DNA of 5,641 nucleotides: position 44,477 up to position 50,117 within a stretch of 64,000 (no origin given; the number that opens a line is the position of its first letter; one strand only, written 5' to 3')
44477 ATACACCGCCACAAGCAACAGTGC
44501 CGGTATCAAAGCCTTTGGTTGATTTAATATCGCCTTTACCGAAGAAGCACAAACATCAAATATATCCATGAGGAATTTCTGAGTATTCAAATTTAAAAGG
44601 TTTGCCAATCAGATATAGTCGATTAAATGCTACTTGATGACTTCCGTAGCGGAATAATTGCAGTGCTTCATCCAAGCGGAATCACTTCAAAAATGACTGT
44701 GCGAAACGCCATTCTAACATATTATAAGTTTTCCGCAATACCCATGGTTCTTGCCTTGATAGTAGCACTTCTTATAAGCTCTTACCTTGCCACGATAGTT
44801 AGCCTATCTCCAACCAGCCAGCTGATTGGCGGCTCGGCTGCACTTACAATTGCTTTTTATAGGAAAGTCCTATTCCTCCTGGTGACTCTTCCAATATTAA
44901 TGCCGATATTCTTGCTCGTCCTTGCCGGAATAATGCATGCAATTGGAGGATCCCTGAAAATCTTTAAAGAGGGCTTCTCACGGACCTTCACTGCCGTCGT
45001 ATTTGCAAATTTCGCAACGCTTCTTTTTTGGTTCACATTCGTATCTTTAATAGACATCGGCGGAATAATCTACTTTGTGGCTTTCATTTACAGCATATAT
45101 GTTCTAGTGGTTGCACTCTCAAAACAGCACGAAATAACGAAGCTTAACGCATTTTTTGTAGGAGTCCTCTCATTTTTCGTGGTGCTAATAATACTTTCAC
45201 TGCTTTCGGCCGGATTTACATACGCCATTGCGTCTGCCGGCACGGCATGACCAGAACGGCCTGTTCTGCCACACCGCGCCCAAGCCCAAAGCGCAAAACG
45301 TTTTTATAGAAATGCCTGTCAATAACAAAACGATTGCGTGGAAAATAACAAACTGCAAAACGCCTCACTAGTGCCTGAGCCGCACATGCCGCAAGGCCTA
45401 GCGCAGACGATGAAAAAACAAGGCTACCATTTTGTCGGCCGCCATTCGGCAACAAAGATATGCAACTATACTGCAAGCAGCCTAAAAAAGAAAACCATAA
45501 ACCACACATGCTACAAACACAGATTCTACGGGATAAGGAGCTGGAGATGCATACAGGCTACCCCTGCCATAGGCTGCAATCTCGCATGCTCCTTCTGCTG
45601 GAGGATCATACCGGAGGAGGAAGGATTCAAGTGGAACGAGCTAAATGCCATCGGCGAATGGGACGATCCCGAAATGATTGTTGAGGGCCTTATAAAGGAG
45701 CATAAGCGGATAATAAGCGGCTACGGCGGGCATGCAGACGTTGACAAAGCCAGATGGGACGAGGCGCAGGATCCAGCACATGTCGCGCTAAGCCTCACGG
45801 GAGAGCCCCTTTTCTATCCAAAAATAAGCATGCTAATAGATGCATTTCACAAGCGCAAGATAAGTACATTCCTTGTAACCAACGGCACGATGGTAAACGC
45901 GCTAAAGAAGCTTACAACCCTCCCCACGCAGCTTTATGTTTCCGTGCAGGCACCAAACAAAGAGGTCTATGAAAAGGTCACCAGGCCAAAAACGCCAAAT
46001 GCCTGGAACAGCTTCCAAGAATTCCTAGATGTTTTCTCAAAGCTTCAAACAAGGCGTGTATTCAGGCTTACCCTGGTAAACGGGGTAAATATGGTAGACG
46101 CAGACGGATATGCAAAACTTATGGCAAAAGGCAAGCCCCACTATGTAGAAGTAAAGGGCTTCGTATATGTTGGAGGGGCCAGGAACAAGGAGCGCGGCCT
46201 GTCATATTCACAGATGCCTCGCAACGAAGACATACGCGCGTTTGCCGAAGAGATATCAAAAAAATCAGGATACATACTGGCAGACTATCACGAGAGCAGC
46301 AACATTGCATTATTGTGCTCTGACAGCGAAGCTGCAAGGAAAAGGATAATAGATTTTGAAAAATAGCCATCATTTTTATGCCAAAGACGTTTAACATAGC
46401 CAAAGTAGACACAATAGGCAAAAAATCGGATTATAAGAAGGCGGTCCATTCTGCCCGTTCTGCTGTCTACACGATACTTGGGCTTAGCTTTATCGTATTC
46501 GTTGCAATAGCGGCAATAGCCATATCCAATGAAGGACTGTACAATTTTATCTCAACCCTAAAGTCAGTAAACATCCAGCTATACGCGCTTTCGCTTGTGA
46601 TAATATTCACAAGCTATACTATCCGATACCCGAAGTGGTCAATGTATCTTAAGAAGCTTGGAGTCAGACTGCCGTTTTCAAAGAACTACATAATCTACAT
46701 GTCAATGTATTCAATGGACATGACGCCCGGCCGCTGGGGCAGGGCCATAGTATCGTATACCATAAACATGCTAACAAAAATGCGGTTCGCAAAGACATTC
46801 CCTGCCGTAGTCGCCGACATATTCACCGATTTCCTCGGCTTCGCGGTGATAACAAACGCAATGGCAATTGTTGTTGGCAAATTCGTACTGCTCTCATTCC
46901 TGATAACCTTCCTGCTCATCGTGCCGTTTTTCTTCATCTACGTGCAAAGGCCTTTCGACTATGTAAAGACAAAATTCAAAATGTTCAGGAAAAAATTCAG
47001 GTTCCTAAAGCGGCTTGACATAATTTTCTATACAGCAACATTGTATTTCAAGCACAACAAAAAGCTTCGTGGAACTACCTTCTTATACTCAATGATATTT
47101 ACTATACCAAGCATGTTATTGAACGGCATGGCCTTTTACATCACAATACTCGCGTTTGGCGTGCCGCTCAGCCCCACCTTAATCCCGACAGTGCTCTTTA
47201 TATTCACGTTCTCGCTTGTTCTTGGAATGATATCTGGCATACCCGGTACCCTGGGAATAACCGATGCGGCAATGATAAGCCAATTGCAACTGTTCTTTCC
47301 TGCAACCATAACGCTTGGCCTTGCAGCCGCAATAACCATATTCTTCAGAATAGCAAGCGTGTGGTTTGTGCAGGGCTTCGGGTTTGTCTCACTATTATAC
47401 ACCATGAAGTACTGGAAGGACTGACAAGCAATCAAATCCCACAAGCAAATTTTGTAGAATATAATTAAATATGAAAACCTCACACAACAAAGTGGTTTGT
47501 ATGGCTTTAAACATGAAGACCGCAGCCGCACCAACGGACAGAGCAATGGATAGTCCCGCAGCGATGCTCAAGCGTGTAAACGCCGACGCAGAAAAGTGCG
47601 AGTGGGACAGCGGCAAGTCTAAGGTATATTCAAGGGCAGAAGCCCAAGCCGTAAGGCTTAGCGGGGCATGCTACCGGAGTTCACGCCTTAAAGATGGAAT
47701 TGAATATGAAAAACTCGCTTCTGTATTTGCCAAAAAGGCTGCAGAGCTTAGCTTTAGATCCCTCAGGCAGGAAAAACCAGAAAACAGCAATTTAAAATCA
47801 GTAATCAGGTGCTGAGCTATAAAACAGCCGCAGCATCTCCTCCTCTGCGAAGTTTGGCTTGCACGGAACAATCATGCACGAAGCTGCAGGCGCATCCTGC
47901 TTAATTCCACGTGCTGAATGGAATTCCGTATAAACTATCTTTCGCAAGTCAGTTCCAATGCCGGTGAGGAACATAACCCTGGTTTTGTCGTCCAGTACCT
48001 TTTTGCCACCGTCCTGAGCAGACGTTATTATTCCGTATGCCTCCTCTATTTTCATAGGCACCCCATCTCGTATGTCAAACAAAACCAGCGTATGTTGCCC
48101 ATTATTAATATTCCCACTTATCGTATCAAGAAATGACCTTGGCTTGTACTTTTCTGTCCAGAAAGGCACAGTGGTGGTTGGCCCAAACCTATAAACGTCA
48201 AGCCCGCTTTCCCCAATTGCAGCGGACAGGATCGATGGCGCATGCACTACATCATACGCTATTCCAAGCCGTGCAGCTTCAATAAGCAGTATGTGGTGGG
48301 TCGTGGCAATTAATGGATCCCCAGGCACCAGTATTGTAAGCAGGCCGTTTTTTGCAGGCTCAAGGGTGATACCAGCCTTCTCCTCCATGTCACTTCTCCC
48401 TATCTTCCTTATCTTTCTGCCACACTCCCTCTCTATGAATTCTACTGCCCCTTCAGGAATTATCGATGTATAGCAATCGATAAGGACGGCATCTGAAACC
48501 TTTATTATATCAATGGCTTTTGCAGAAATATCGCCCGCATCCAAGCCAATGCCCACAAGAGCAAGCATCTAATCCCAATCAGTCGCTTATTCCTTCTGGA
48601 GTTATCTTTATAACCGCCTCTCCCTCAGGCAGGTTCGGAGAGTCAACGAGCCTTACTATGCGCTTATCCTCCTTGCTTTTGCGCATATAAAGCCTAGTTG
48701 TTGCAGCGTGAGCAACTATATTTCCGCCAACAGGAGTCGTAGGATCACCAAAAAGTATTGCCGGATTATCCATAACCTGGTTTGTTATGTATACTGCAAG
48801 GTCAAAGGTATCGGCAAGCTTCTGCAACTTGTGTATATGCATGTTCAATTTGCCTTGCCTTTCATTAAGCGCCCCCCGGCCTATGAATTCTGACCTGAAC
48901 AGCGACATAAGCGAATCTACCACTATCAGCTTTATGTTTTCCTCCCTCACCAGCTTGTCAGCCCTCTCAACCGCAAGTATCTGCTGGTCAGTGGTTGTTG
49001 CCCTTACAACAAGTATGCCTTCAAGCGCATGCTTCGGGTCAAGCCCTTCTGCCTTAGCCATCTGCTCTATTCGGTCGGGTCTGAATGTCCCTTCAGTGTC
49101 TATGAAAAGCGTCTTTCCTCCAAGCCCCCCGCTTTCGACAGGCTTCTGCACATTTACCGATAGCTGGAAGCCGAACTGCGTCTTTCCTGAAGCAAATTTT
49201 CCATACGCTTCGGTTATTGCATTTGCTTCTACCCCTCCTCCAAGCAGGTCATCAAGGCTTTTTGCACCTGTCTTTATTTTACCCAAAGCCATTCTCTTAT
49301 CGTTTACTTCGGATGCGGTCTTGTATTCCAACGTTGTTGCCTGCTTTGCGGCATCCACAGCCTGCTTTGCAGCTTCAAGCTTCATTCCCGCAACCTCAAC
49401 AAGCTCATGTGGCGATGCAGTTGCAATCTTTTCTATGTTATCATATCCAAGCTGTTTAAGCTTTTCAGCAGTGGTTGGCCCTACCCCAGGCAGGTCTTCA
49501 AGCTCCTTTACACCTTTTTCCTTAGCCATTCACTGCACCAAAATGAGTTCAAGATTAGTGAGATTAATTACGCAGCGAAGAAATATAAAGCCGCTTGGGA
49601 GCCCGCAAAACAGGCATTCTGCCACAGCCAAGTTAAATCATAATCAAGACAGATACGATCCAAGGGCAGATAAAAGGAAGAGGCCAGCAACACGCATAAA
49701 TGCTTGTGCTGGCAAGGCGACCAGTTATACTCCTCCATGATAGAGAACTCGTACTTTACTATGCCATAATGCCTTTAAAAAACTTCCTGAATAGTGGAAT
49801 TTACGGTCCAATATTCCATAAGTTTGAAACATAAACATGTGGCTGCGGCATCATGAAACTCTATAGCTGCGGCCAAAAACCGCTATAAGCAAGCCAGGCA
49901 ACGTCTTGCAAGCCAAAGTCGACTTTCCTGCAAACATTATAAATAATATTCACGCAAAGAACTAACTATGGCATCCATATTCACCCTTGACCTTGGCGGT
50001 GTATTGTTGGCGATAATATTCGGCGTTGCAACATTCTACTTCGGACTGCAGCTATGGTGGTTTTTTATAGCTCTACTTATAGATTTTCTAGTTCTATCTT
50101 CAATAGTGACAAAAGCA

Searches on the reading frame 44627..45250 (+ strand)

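Call 23: search_protein_families(library=pfam, proteins=[window:44627-45250:+], max_evalue=0.001)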
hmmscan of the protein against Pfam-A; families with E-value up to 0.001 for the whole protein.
window:44627-45250:+ (207 aa): 1 family
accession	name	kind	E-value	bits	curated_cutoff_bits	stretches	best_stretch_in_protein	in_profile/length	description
PF04893.22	Yip1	-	9.8e-07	29.2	28.6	1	38-192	23-172/173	Yip1 domain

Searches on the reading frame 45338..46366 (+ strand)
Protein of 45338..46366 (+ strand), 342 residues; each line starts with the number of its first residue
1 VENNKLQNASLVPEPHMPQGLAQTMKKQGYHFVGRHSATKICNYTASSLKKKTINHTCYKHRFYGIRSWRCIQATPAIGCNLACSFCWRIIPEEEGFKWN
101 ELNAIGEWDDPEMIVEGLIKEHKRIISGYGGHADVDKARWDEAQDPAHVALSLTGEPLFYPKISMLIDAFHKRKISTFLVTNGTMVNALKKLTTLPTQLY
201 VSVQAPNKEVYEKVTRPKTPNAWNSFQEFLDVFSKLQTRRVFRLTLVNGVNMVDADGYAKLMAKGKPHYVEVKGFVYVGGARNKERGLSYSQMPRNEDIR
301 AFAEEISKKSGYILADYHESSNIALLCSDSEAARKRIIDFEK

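Call 23: search_protein_families(library=pfam, proteins=[window:45338-46366:+], max_evalue=0.001)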
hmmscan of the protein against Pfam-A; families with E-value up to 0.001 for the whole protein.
window:45338-46366:+ (342 aa): 2 families
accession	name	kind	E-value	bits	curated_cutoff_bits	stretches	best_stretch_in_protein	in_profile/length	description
PF04055.27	Radical_SAM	-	2.7e-14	54.1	29.5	1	79-259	6-163/166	Radical SAM superfamily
PF08608.17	Wyosine_form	-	2.6e-13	50.4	22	1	264-326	1-61/63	Wyosine base formation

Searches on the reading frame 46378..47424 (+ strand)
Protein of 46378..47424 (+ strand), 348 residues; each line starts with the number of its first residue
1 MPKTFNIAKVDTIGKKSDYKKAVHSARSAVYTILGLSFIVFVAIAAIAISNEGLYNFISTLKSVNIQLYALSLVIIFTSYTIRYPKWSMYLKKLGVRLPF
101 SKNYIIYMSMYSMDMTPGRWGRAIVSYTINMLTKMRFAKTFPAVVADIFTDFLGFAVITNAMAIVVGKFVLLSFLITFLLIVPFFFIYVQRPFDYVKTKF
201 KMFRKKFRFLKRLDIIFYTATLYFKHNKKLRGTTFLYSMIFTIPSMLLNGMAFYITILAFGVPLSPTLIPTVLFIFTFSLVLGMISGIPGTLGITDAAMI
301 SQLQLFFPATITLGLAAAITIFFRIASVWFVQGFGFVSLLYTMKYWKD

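Call 23: search_protein_families(library=pfam, proteins=[window:46378-47424:+], max_evalue=0.001)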
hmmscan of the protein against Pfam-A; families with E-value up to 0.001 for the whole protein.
window:46378-47424:+ (348 aa): 1 family
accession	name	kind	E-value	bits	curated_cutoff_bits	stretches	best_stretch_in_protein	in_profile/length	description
PF03706.18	LPG_synthase_TM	-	1.1e-24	88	33.4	1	37-331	4-298/302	Lysylphosphatidylglycerol synthase TM region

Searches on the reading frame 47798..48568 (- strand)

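Call 23: search_protein_families(library=pfam, proteins=[window:47798-48568:-], max_evalue=0.001)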
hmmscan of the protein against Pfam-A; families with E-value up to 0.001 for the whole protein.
window:47798-48568:- (256 aa): 1 family
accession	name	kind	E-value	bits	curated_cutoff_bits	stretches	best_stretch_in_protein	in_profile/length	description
PF00590.25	TP_methylase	-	6.4e-17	62.6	27.8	1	1-207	1-199/212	Tetrapyrrole (Corrin/Porphyrin) Methylases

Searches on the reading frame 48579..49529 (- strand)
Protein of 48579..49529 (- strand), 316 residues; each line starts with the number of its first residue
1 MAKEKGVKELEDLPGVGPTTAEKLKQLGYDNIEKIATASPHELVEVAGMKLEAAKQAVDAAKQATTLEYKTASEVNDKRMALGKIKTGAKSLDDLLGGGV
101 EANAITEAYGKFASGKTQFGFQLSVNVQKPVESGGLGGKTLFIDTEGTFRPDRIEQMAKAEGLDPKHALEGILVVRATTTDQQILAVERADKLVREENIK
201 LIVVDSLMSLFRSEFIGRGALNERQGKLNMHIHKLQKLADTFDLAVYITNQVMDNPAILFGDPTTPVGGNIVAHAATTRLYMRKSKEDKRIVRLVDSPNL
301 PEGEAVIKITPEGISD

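Call 23: search_protein_families(library=pfam, proteins=[window:48579-49529:-], max_evalue=0.001)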
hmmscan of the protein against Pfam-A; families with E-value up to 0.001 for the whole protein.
window:48579-49529:- (316 aa): 9 families
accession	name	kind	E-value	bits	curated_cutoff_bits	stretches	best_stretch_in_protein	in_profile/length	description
PF08423.17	Rad51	-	1.3e-82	277.2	22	1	79-316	2-243/244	Rad51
PF00154.27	RecA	-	6.6e-17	62.3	27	1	77-289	25-225/262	recA bacterial DNA recombination protein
PF14520.12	HHH_5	-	1.6e-10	41.8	27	1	8-62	2-56/57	Helix-hairpin-helix domain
PF13481.12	AAA_25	-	5e-08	33.2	27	1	83-249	13-187/195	AAA domain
PF11731.14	Cdd1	-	8.9e-08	32.7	25.5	1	4-46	2-44/86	Pathogenicity locus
PF00633.29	HHH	-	2.2e-06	27.6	24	1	7-24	10-27/30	Helix-hairpin-helix motif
PF21999.2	IMS_HHH_1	-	2.1e-05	25.3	27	1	11-51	1-41/53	DNA polymerase-iota, thumb domain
PF06745.19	ATPase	-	2.3e-05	24.3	26.6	1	85-211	1-132/231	KaiC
PF10391.15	DNA_pol_lambd_f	-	9.5e-05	22.6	29.8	0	10-43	3-36/51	Fingers domain of DNA polymerase lambda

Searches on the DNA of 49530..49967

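Call 51: search_rna_families(source=window, start=49530, end=49967, threshold=evalue, max_evalue=10, show_alignments=2)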
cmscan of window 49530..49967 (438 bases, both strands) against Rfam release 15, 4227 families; matches with E-value up to 10: 0.
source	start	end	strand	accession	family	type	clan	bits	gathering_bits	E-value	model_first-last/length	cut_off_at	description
